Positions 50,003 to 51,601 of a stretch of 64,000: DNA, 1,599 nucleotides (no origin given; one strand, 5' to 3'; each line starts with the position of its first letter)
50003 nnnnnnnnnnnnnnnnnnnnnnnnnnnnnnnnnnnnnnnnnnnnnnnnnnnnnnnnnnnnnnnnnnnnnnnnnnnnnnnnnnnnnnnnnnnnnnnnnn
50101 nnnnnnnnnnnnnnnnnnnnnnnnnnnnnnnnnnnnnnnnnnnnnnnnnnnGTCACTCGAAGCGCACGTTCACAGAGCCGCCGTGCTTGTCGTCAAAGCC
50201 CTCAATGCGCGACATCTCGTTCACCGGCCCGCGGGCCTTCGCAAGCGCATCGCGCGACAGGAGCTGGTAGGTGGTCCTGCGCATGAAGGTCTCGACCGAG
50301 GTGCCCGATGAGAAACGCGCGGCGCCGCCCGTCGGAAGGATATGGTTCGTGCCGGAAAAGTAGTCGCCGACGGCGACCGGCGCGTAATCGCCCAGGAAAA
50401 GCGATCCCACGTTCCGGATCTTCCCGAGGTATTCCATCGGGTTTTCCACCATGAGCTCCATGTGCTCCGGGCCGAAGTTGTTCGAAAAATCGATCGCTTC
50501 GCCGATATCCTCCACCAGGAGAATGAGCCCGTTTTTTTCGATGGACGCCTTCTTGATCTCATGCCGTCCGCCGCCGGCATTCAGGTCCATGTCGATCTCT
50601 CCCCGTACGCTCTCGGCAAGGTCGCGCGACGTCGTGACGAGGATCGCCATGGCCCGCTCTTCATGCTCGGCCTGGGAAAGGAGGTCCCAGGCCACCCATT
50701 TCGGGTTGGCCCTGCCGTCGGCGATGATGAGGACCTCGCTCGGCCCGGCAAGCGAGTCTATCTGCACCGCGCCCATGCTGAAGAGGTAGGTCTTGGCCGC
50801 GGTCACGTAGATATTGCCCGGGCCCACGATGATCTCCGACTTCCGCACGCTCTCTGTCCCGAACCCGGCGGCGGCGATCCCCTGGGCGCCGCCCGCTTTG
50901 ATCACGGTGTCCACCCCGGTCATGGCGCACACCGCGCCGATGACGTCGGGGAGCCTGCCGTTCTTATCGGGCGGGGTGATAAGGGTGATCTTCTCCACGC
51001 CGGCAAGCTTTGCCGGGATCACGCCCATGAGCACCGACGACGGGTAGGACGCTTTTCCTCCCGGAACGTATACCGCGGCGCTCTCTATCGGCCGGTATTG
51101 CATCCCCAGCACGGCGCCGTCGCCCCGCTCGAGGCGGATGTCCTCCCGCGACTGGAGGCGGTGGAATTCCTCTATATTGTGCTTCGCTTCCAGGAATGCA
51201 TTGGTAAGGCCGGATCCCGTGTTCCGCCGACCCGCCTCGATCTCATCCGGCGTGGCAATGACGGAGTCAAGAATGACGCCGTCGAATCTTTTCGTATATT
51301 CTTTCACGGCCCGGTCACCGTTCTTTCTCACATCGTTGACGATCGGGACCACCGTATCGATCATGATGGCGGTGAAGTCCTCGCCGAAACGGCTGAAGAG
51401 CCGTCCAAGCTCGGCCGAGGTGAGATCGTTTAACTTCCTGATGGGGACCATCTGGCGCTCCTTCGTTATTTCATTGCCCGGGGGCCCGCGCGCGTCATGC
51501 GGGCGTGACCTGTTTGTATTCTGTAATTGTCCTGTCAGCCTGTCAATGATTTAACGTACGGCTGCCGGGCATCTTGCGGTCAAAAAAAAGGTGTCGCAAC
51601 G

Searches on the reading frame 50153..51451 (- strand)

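Call 35: search_protein_families(library=pfam, proteins=[window:50153-51451:-], max_evalue=0.001)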
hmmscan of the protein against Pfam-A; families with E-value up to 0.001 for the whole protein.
window:50153-51451:- (432 aa): 1 family
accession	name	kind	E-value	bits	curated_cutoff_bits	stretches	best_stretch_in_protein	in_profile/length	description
PF00815.25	Histidinol_dh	-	1.7e-143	479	27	1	30-431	11-411/411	Histidinol dehydrogenase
